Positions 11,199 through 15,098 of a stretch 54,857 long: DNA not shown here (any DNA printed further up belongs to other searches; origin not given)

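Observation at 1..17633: Run of exceptionally large ORFs (>=966, 1582, 752, 2095 aa) with no recognisable enzymatic motifs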

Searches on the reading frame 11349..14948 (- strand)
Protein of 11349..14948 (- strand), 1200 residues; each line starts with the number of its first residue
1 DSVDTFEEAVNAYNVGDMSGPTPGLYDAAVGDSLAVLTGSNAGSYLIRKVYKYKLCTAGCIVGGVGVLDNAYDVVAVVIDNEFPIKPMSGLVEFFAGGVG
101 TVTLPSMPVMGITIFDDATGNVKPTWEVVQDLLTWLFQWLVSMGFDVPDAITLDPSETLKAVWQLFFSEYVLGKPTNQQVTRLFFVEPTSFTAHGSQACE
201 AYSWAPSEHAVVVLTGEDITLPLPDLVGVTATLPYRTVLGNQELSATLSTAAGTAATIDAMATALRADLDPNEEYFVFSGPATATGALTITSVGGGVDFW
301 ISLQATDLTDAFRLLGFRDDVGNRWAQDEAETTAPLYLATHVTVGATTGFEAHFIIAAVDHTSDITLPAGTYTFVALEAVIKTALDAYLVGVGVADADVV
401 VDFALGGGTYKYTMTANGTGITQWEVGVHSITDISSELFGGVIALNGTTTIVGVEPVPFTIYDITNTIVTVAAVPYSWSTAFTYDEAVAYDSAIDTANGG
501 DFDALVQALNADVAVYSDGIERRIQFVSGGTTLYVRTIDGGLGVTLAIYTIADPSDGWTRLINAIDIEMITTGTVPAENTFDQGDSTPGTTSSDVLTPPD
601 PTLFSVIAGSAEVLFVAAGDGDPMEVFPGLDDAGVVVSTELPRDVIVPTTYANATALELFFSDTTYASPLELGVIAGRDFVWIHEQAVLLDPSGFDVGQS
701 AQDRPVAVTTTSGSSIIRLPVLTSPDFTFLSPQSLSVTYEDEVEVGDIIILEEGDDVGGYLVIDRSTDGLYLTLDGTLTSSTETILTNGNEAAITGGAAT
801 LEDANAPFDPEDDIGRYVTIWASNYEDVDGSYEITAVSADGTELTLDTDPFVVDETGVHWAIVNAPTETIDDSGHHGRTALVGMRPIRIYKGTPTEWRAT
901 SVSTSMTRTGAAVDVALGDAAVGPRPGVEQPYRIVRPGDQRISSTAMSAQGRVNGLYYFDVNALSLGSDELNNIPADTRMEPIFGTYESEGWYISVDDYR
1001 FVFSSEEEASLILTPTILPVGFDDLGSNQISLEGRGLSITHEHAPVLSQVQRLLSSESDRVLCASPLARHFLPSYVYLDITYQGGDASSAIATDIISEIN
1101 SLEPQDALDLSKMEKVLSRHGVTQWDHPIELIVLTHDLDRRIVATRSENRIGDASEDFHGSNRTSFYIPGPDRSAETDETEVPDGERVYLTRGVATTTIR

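Call 56: predict_structure(alignment_id=A6)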
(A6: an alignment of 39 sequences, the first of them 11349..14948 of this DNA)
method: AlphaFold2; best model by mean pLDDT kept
length: 1200 residues; sequences in the alignment: 39
mean_pLDDT: 82.3   pTM: 0.73
mean pLDDT of the five models: 82.3, 81.6, 80.7, 77.8, 77.5
residues with pLDDT >= 90: 422; 70-90: 561; 50-70: 192; < 50: 25
segments of 3 or more residues with pLDDT < 50: 89-92, 98-107, 1198-1200
pLDDT, mean of each block of 10 residues (from residue 1): 62 72 86 84 86 81 76 86 65 49 45 57 67 71 66 69 73 87 90 90 91 94 93 87 92 95 96 94 95 90 84 89 77 85 84 80 86 84 85 76 65 65 70 71 60 67 80 75 86 88 91 87 90 85 71 68 58 69 91 89 86 86 90 88 94 92 93 93 94 64 90 95 87 69 94 94 94 95 93 92 91 94 90 95 94 90 91 90 94 95 92 92 89 95 92 90 86 82 86 76 71 86 85 80 55 58 55 84 90 91 82 92 86 79 82 65 71 87 87 61
secondary structure, 60 per line:
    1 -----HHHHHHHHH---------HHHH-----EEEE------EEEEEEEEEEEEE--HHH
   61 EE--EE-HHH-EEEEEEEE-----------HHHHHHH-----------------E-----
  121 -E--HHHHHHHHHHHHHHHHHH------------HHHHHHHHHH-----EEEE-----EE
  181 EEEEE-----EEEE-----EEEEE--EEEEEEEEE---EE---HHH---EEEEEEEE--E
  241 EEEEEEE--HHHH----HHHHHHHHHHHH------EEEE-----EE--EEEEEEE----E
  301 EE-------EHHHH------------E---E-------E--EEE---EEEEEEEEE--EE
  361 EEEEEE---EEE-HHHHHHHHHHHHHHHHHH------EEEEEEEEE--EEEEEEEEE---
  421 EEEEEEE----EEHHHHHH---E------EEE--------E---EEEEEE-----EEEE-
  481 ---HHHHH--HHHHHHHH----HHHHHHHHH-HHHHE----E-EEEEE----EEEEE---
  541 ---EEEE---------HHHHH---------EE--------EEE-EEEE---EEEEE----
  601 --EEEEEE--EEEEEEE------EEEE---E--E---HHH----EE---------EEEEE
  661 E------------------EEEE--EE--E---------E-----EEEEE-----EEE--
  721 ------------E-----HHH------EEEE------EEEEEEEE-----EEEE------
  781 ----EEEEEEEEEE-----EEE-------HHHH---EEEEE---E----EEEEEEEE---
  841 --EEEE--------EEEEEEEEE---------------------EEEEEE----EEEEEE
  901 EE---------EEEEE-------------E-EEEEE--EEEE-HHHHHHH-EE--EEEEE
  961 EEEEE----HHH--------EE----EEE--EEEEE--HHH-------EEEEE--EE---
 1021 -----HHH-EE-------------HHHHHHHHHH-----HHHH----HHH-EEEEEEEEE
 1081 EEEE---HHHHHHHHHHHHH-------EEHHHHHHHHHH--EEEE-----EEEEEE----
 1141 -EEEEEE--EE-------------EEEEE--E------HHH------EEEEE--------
elements in order (helices of 4 or more, strands of 3 or more residues): H6-14 H24-27 E33-36 E43-55 E72-79 H91-97 H125-142 H155-164 E170-173 E179-185 E191-194 E200-204 E207-215 E230-237 E240-247 H250-253 H258-269 E276-279 E289-295 E300-302 H311-314 E342-344 E348-356 E359-366 E370-372 H374-391 E398-406 E409-417 E421-427 H434-439 E450-452 E465-470 E476-479 H484-488 H491-498 H503-511 H513-516 E524-528 E533-537 E544-547 H557-561 E581-583 E585-588 E592-596 E603-608 E611-617 E624-627 E656-661 E680-683 E706-710 E716-718 E748-751 E758-765 E771-774 E785-794 E800-802 H810-813 E817-821 E830-837 E843-846 E855-863 E885-890 E895-902 E912-916 E932-936 E939-942 H944-950 E956-965 E987-989 E992-996 E1009-1013 H1045-1054 H1060-1063 E1072-1084 H1088-1100 H1110-1119 E1122-1125 E1131-1136 E1142-1147 E1165-1169 E1188-1192

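Call 60: fold_search(model_id=the predicted structure, library=pdb)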
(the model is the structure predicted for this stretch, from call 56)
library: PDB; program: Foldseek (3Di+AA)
matches with E <= 10: 561; with E <= 0.001: 2
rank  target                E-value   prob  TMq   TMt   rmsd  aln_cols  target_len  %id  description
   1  6iwy                  2.6e-06  0.99  0.08  0.20  27.0       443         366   12  Crystal structure of the flagellar cap protein FliD from Helicobacter pylori (released 2019-05-22)
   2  7y22_Y                7.1e-05  0.18  0.07  0.09  30.4       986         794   10  CryoEM structure of Klebsiella phage Kp7 tail complex applied with C6 symmetry (released 2023-06-14)
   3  8i4m_A                2.0e-03  0.09  0.05  0.08  43.1       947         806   10  Portal-tail complex structure of the Cyanophage P-SCSP1u (released 2023-11-01)
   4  9vvr_d                2.0e-03  0.06  0.06  0.07  33.6       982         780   10  Structure of the bacteriophage E1004 tail (released 2025-11-12)
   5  8es4_E                2.5e-03  0.08  0.05  0.08  40.1       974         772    9  Focused reconstruction of HRP29 tail (released 2023-10-18)
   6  9jyz_P                2.4e-02  0.06  0.08  0.11  30.9      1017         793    8  portal-tail complex of mature T7 (released 2024-12-11)
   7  7ey9_s                2.6e-02  0.02  0.05  0.06  32.2      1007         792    8  tail proteins (released 2021-09-22)
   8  9f4a_AT               2.9e-02  0.11  0.06  0.10  26.5       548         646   10  Interface between baseplate cup and extended tail tube/sheath of Klebsiella phage KP1 variant vB_Kpn_Lilla1 (released 2025-05-14)
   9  5iv5_B                3.1e-02  0.11  0.06  0.10  25.8       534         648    9  Cryo-electron microscopy structure of the hexagonal pre-attachment T4 baseplate-tail tube complex (released 2016-05-18)
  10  9gnz_U                3.2e-02  0.87  0.07  0.16  12.7       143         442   12  Salmonella cap-filament complex (released 2025-04-09)
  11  9n71_A                3.4e-02  0.33  0.06  0.23  23.8       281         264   11  Tail tube structure of Acinetobacter baumannii phage Mystique (released 2025-03-19)
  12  5j7u_A                3.6e-02  0.03  0.05  0.09  45.4       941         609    8  Faustovirus major capsid protein (released 2016-05-18)
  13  9m6i_A                4.0e-02  0.93  0.07  0.22  11.9       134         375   14  structure of the FliD cap (released 2025-12-03)
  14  7pc2_A                4.2e-02  0.03  0.04  0.08  28.1       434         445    9  HIV-1 Env (BG505 SOSIP.664) in complex with the IgA bNAb 7-269 and the antibody 3BNC117. (released 2022-02-23)
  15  9f4a_AM               4.6e-02  0.10  0.06  0.10  28.5       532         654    9  Interface between baseplate cup and extended tail tube/sheath of Klebsiella phage KP1 variant vB_Kpn_Lilla1 (released 2025-05-14)
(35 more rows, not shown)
